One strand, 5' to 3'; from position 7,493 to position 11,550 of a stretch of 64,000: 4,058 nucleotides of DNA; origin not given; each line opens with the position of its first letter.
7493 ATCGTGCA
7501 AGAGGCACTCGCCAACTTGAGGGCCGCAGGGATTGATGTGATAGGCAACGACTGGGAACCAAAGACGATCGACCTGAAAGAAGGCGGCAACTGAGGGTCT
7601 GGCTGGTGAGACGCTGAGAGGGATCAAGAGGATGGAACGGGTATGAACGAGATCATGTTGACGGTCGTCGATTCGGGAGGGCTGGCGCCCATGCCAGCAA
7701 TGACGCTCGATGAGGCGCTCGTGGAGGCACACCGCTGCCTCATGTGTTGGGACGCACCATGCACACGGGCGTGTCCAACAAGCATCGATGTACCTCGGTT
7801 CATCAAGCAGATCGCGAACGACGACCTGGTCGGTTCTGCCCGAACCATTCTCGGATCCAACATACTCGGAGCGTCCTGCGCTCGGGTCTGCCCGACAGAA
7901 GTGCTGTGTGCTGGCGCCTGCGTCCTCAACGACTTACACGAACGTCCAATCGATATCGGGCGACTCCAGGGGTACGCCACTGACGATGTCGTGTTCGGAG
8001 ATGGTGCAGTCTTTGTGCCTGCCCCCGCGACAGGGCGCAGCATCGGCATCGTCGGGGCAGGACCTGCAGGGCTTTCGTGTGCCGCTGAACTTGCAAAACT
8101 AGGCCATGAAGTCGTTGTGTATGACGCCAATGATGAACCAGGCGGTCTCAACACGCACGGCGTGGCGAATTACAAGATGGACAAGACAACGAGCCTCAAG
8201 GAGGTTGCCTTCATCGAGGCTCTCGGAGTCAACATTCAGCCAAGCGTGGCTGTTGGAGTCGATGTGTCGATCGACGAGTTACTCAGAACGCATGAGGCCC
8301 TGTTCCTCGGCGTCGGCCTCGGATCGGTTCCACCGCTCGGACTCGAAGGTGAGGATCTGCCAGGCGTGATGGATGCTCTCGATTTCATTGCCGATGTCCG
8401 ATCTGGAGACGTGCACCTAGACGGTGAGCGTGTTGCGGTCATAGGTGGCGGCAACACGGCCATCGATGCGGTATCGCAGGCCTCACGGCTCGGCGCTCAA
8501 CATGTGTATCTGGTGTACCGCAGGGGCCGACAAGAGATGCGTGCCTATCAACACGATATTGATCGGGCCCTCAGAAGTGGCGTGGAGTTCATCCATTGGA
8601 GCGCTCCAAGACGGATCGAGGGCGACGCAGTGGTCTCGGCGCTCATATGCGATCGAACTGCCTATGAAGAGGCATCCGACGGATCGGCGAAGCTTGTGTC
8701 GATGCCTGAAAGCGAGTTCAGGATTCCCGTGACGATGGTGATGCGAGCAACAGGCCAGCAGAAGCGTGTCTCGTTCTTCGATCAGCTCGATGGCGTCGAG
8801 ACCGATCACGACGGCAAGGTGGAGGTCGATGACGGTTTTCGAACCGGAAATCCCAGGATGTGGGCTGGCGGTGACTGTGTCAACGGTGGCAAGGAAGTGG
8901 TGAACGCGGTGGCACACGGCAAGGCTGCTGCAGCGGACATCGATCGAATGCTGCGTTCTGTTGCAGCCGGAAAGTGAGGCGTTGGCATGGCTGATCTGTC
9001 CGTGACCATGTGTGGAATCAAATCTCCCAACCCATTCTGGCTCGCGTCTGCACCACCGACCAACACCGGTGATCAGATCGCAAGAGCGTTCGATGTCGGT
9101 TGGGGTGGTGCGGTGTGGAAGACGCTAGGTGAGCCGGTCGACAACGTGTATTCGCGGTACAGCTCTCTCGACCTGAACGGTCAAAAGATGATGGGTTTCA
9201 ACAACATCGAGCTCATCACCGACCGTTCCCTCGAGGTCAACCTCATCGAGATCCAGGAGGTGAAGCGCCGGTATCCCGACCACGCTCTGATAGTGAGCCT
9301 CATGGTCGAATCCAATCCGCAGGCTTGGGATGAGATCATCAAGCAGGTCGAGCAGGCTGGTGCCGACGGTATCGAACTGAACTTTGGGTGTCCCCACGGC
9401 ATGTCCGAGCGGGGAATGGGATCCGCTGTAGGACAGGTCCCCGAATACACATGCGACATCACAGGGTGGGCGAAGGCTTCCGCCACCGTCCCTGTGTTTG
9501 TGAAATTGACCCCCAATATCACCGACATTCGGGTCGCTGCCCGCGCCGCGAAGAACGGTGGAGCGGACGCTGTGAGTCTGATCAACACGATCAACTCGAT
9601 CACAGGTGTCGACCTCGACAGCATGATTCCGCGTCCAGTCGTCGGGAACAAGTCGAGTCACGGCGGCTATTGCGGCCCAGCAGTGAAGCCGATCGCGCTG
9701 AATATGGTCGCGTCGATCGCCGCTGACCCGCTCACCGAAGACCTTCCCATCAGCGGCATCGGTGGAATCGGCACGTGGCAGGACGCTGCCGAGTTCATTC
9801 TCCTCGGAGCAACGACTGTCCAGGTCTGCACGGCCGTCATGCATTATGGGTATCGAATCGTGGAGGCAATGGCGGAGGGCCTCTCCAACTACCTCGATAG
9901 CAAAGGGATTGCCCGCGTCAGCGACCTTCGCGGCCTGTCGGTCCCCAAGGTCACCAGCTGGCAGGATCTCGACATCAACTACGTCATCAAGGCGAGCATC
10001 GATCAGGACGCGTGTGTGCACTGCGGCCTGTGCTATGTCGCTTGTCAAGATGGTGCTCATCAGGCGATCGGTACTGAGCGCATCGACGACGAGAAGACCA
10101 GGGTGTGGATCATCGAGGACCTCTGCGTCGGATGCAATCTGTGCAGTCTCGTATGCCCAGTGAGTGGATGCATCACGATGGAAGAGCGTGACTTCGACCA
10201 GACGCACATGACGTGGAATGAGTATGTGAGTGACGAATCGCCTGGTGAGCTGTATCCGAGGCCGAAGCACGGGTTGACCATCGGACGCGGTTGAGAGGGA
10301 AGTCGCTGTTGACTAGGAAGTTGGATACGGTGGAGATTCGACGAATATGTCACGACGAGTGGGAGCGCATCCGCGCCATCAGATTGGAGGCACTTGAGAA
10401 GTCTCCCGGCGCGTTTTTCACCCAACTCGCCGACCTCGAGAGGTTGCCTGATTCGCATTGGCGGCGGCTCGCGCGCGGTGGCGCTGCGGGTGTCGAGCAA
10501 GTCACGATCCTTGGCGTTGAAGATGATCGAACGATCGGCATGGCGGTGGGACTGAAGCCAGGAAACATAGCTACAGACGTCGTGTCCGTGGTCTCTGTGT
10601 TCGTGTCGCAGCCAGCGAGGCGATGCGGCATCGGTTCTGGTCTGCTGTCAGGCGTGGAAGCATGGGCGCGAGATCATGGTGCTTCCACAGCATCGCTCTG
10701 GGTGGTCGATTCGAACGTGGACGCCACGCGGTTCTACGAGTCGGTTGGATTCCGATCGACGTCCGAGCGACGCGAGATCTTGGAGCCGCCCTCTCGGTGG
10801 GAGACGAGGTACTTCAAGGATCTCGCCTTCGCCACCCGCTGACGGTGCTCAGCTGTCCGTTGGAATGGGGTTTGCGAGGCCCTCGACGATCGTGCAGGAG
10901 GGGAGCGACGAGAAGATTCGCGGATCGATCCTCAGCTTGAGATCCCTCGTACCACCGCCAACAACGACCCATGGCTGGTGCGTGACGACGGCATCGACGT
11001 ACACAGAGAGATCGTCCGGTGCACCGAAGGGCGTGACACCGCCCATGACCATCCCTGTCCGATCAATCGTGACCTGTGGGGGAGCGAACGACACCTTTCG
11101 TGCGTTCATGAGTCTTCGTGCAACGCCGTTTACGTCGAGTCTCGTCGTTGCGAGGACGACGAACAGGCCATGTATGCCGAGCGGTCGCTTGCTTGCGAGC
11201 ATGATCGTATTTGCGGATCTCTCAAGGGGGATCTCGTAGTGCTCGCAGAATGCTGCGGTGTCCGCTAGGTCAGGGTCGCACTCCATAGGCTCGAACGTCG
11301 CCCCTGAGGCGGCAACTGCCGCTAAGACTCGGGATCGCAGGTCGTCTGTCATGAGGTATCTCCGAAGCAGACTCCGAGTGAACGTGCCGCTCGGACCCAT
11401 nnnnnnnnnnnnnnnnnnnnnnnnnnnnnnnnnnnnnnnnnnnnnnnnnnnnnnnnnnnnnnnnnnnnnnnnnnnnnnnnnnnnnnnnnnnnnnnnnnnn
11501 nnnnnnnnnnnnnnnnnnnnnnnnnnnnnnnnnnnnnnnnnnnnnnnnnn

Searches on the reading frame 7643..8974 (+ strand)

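Call 83: search_protein_families(library=pfam, proteins=[window:7643-8974:+], max_evalue=0.0001)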
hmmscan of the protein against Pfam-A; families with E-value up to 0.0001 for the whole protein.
window:7643-8974:+ (444 aa): 13 families
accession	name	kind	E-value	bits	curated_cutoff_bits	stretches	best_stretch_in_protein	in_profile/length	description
PF07992.20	Pyr_redox_2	-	1.9e-32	113.3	26.1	1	134-426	3-291/291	Pyridine nucleotide-disulphide oxidoreductase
PF14691.11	Fer4_20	-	1.7e-31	108.8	25.8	1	20-115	12-107/113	Dihydroprymidine dehydrogenase domain II, 4Fe-4S cluster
PF00070.33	Pyr_redox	-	5.3e-12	46.5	22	0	263-330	1-71/82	Pyridine nucleotide-disulphide oxidoreductase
PF13738.12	Pyr_redox_3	-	7.6e-12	45.5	30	1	259-397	162-291/305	Pyridine nucleotide-disulphide oxidoreductase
PF13450.12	NAD_binding_8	-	5.6e-10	39.8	21.9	1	136-169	1-34/68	NAD(P)-binding Rossmann-like domain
PF01266.30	DAO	-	3.8e-07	30.4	27.9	1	134-168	2-36/353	FAD dependent oxidoreductase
PF12831.13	FAD_oxidored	-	1.4e-06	28.3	27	1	136-181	4-49/416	FAD dependent oxidoreductase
PF03807.23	F420_oxidored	-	7.4e-06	26.9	21.6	0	134-163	2-33/94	NADP oxidoreductase coenzyme F420-dependent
PF02826.25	2-Hacid_dh_C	-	1e-05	25.5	25.1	0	129-181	34-87/178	D-isomer specific 2-hydroxyacid dehydrogenase, NAD binding domain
PF01262.27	AlaDh_PNT_C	-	1e-05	25.5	23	0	257-289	23-56/214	Alanine dehydrogenase/PNT, C-terminal domain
PF03486.20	HI0933_like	-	1.3e-05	25.2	50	1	134-167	3-36/244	HI0933-like protein Rossmann domain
PF01593.30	Amino_oxidase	-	2.9e-05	24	19.8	1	142-172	2-33/443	Flavin containing amine oxidoreductase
PF01134.28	GIDA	-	7.9e-05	22.3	22.1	0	134-168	2-29/391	Glucose inhibited division protein A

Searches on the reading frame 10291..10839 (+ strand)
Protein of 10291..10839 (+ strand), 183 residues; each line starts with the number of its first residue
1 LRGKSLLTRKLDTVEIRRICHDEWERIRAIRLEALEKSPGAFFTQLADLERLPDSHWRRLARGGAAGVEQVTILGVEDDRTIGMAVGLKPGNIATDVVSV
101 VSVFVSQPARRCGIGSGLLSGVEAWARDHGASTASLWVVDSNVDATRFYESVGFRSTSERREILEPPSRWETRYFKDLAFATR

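Call 3: search_protein_families(library=pfam, proteins=[window:10291-10839:+], max_evalue=0.01)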
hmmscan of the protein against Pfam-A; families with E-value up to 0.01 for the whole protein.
window:10291-10839:+ (183 aa): 5 families
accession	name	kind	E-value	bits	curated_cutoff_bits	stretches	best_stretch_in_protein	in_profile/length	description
PF00583.31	Acetyltransf_1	-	2.4e-15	57.3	20.7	1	69-154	32-116/116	Acetyltransferase (GNAT) family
PF13508.13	Acetyltransf_7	-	6.5e-10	39.7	27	1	76-155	8-83/84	Acetyltransferase (GNAT) domain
PF13673.13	Acetyltransf_10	-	3.6e-09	37.1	23.6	1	74-162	34-115/128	Acetyltransferase (GNAT) domain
PF24553.2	Rv0428c_C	-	2.5e-05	24.5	27.2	1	48-161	105-222/224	Probable histone acetyltransferase Rv0428c C-terminal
PF08445.16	FR47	-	4.7e-05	23.7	22.1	1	93-159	17-82/86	FR47-like protein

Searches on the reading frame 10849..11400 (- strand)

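Call 3: search_protein_families(library=pfam, proteins=[window:10849-11400:-], max_evalue=0.01)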
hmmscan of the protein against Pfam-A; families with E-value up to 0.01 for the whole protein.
window:10849-11400:- (183 aa): 1 family
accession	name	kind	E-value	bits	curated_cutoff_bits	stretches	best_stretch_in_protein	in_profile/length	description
PF04073.20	tRNA_edit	-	1.4e-18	67.6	25.5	1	43-161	2-118/123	Aminoacyl-tRNA editing domain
